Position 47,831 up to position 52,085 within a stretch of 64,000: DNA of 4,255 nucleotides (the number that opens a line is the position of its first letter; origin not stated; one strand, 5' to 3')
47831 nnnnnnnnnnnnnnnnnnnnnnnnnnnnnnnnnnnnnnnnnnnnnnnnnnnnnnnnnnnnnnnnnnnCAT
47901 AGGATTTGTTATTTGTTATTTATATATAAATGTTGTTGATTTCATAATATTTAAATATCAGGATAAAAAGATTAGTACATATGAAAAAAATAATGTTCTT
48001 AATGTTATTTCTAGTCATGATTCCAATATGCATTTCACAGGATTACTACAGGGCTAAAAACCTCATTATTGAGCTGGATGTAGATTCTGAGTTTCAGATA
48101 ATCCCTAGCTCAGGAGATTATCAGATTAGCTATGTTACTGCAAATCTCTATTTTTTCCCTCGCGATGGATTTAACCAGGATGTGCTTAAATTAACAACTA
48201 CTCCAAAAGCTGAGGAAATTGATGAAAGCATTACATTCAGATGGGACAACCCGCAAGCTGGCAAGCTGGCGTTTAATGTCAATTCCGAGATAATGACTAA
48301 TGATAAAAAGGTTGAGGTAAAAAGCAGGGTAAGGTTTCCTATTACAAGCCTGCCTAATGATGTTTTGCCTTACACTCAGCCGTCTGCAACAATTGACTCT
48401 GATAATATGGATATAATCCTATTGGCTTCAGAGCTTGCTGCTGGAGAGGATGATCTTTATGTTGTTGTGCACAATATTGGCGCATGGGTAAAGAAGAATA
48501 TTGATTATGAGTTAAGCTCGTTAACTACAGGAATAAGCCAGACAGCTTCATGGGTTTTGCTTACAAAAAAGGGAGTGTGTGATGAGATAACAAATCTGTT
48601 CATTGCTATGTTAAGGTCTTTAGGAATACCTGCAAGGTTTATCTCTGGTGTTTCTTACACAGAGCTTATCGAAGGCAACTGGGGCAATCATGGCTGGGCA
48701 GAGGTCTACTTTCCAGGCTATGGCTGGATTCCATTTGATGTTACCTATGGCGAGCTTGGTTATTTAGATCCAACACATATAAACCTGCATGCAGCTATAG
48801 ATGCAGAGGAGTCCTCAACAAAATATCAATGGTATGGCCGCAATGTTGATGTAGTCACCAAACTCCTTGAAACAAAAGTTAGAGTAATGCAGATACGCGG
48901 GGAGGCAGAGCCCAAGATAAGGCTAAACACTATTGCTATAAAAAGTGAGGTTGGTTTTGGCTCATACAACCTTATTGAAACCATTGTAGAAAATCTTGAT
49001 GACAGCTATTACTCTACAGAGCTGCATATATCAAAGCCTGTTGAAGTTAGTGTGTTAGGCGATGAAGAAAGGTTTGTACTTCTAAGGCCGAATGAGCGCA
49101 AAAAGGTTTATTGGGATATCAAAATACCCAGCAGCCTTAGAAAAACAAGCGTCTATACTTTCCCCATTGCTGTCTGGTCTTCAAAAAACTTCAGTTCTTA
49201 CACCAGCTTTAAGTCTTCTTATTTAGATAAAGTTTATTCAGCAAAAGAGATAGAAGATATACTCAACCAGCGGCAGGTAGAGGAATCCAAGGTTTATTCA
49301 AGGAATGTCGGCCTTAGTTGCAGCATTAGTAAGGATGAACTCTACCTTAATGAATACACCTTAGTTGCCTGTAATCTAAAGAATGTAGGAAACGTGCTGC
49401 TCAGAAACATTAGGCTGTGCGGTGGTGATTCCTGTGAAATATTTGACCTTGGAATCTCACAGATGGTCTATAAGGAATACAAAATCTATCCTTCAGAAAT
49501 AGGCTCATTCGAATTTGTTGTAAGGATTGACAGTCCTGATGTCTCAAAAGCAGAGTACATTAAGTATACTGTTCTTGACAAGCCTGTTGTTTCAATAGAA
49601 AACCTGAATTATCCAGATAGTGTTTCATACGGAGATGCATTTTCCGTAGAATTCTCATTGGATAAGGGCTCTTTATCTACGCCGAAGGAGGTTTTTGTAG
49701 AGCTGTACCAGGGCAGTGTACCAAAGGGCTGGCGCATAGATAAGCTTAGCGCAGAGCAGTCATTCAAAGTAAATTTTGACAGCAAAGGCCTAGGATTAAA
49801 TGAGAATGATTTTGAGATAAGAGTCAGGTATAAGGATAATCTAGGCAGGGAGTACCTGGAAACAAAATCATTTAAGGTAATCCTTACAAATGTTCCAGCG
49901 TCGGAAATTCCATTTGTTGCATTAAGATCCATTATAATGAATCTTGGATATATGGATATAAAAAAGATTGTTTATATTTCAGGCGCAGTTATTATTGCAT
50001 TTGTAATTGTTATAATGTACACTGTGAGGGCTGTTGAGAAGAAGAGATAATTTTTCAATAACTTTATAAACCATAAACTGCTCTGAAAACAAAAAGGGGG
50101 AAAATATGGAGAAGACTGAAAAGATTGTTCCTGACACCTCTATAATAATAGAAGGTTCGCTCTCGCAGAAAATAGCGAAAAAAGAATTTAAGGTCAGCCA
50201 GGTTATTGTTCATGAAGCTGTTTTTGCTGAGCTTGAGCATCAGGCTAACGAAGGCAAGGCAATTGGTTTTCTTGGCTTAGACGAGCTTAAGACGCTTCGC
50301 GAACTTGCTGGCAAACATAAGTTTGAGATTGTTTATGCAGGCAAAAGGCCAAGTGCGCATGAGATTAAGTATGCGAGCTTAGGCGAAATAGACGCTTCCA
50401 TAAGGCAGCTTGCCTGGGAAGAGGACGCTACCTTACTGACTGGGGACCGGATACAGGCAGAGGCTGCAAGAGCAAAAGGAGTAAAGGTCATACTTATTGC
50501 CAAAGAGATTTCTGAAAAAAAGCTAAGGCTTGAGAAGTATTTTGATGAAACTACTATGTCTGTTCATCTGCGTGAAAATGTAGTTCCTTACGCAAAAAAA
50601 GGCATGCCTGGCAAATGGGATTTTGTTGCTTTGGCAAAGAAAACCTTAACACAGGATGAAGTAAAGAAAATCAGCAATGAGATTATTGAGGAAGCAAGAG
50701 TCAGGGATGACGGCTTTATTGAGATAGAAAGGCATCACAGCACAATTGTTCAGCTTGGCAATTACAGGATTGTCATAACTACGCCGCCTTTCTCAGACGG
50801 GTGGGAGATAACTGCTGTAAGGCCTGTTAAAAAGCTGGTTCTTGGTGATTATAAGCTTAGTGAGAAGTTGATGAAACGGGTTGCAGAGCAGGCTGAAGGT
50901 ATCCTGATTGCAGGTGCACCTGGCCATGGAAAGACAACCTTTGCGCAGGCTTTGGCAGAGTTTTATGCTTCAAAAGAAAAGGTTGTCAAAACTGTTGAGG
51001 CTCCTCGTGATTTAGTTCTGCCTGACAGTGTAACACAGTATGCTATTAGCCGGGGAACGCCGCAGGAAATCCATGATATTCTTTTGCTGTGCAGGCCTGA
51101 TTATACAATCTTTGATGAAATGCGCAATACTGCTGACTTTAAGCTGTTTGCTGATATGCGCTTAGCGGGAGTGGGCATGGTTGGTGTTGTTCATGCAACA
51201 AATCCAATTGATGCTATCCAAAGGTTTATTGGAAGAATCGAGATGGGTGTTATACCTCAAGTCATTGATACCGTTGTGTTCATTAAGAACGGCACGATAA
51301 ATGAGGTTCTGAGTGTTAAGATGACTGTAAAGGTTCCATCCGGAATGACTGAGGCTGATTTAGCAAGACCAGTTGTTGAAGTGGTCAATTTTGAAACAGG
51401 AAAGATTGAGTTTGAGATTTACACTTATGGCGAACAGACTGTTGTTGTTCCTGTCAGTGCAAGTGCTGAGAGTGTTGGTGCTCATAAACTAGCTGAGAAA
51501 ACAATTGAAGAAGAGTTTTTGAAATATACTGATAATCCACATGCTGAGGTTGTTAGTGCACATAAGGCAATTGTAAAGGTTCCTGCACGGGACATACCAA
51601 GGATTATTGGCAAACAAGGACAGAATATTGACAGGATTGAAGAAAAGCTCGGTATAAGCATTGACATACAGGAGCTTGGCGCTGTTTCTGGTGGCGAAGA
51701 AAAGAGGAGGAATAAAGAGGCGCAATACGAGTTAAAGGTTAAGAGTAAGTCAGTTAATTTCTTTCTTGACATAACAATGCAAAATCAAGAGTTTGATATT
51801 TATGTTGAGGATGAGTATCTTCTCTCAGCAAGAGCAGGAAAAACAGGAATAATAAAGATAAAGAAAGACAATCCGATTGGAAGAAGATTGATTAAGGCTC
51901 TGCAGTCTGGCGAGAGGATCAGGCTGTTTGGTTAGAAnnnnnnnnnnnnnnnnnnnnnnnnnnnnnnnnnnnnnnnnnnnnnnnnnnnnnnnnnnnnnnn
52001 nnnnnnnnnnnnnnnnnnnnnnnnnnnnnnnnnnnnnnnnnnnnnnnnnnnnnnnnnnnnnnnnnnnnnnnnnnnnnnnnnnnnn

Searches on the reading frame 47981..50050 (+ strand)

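Call 21: search_protein_families(library=pfam, max_evalue=0.1, proteins=[window:47981-50050:+])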
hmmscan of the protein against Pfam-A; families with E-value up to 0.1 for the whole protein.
window:47981-50050:+ (689 aa): 3 families
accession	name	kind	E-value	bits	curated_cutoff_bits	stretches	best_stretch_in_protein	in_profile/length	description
PF01841.26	Transglut_core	-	3.3e-27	95.3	23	1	148-253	3-107/108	Transglutaminase-like superfamily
PF04473.18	DUF553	-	0.00027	20.9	20.5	1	162-232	18-96/140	Transglutaminase-like domain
PF00797.23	Acetyltransf_2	-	0.017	15.3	22.8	1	198-274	47-124/240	N-acetyltransferase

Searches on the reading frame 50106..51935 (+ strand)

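Call 21: search_protein_families(library=pfam, max_evalue=0.1, proteins=[window:50106-51935:+])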
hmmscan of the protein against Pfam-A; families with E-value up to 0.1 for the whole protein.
window:50106-51935:+ (609 aa): 28 families (the best 25 are shown)
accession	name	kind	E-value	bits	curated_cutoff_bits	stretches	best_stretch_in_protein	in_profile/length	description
PF01850.27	PIN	-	5.9e-10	40.2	23.6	1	7-122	1-119/120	PIN domain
PF00013.35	KH_1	-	2e-07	31.1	21.5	1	489-523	3-37/66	KH domain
PF00437.27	T2SSE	-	9e-07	28.3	24.9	1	247-387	125-265/370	Type II/IV secretion system protein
PF20720.3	nSTAND3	-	9.1e-05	22.6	27.2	1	257-302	11-56/155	Novel STAND NTPase 3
PF07650.23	KH_2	-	0.00028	21.1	22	1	467-520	6-59/78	KH domain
PF13238.12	AAA_18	-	0.0012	19.7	29.4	1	266-304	1-38/128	AAA domain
PF22675.2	KH-I_KHDC4-BBP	-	0.002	18.4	30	1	498-544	9-53/76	KHDC4/BBP-like, KH-domain type I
PF13191.12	AAA_16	-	0.0048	17.9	32.6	1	254-291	14-52/167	AAA ATPase domain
PF13481.12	AAA_25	-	0.0048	17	27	1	253-294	23-64/195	AAA domain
PF13401.12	AAA_22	-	0.0053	17.5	27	1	263-301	5-43/130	AAA domain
PF13173.12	AAA_14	-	0.0077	16.7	27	1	266-348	5-80/129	AAA domain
PF13604.12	AAA_30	-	0.008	16.4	27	0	256-294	10-49/191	AAA domain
PF13521.12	AAA_28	-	0.015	16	27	1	266-294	2-28/164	AAA domain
PF02367.23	TsaE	-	0.015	15.7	26.6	1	252-293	11-51/128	Threonylcarbamoyl adenosine biosynthesis protein TsaE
PF07728.20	AAA_5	-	0.017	15.6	22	1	266-302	2-36/139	AAA domain (dynein-related subfamily)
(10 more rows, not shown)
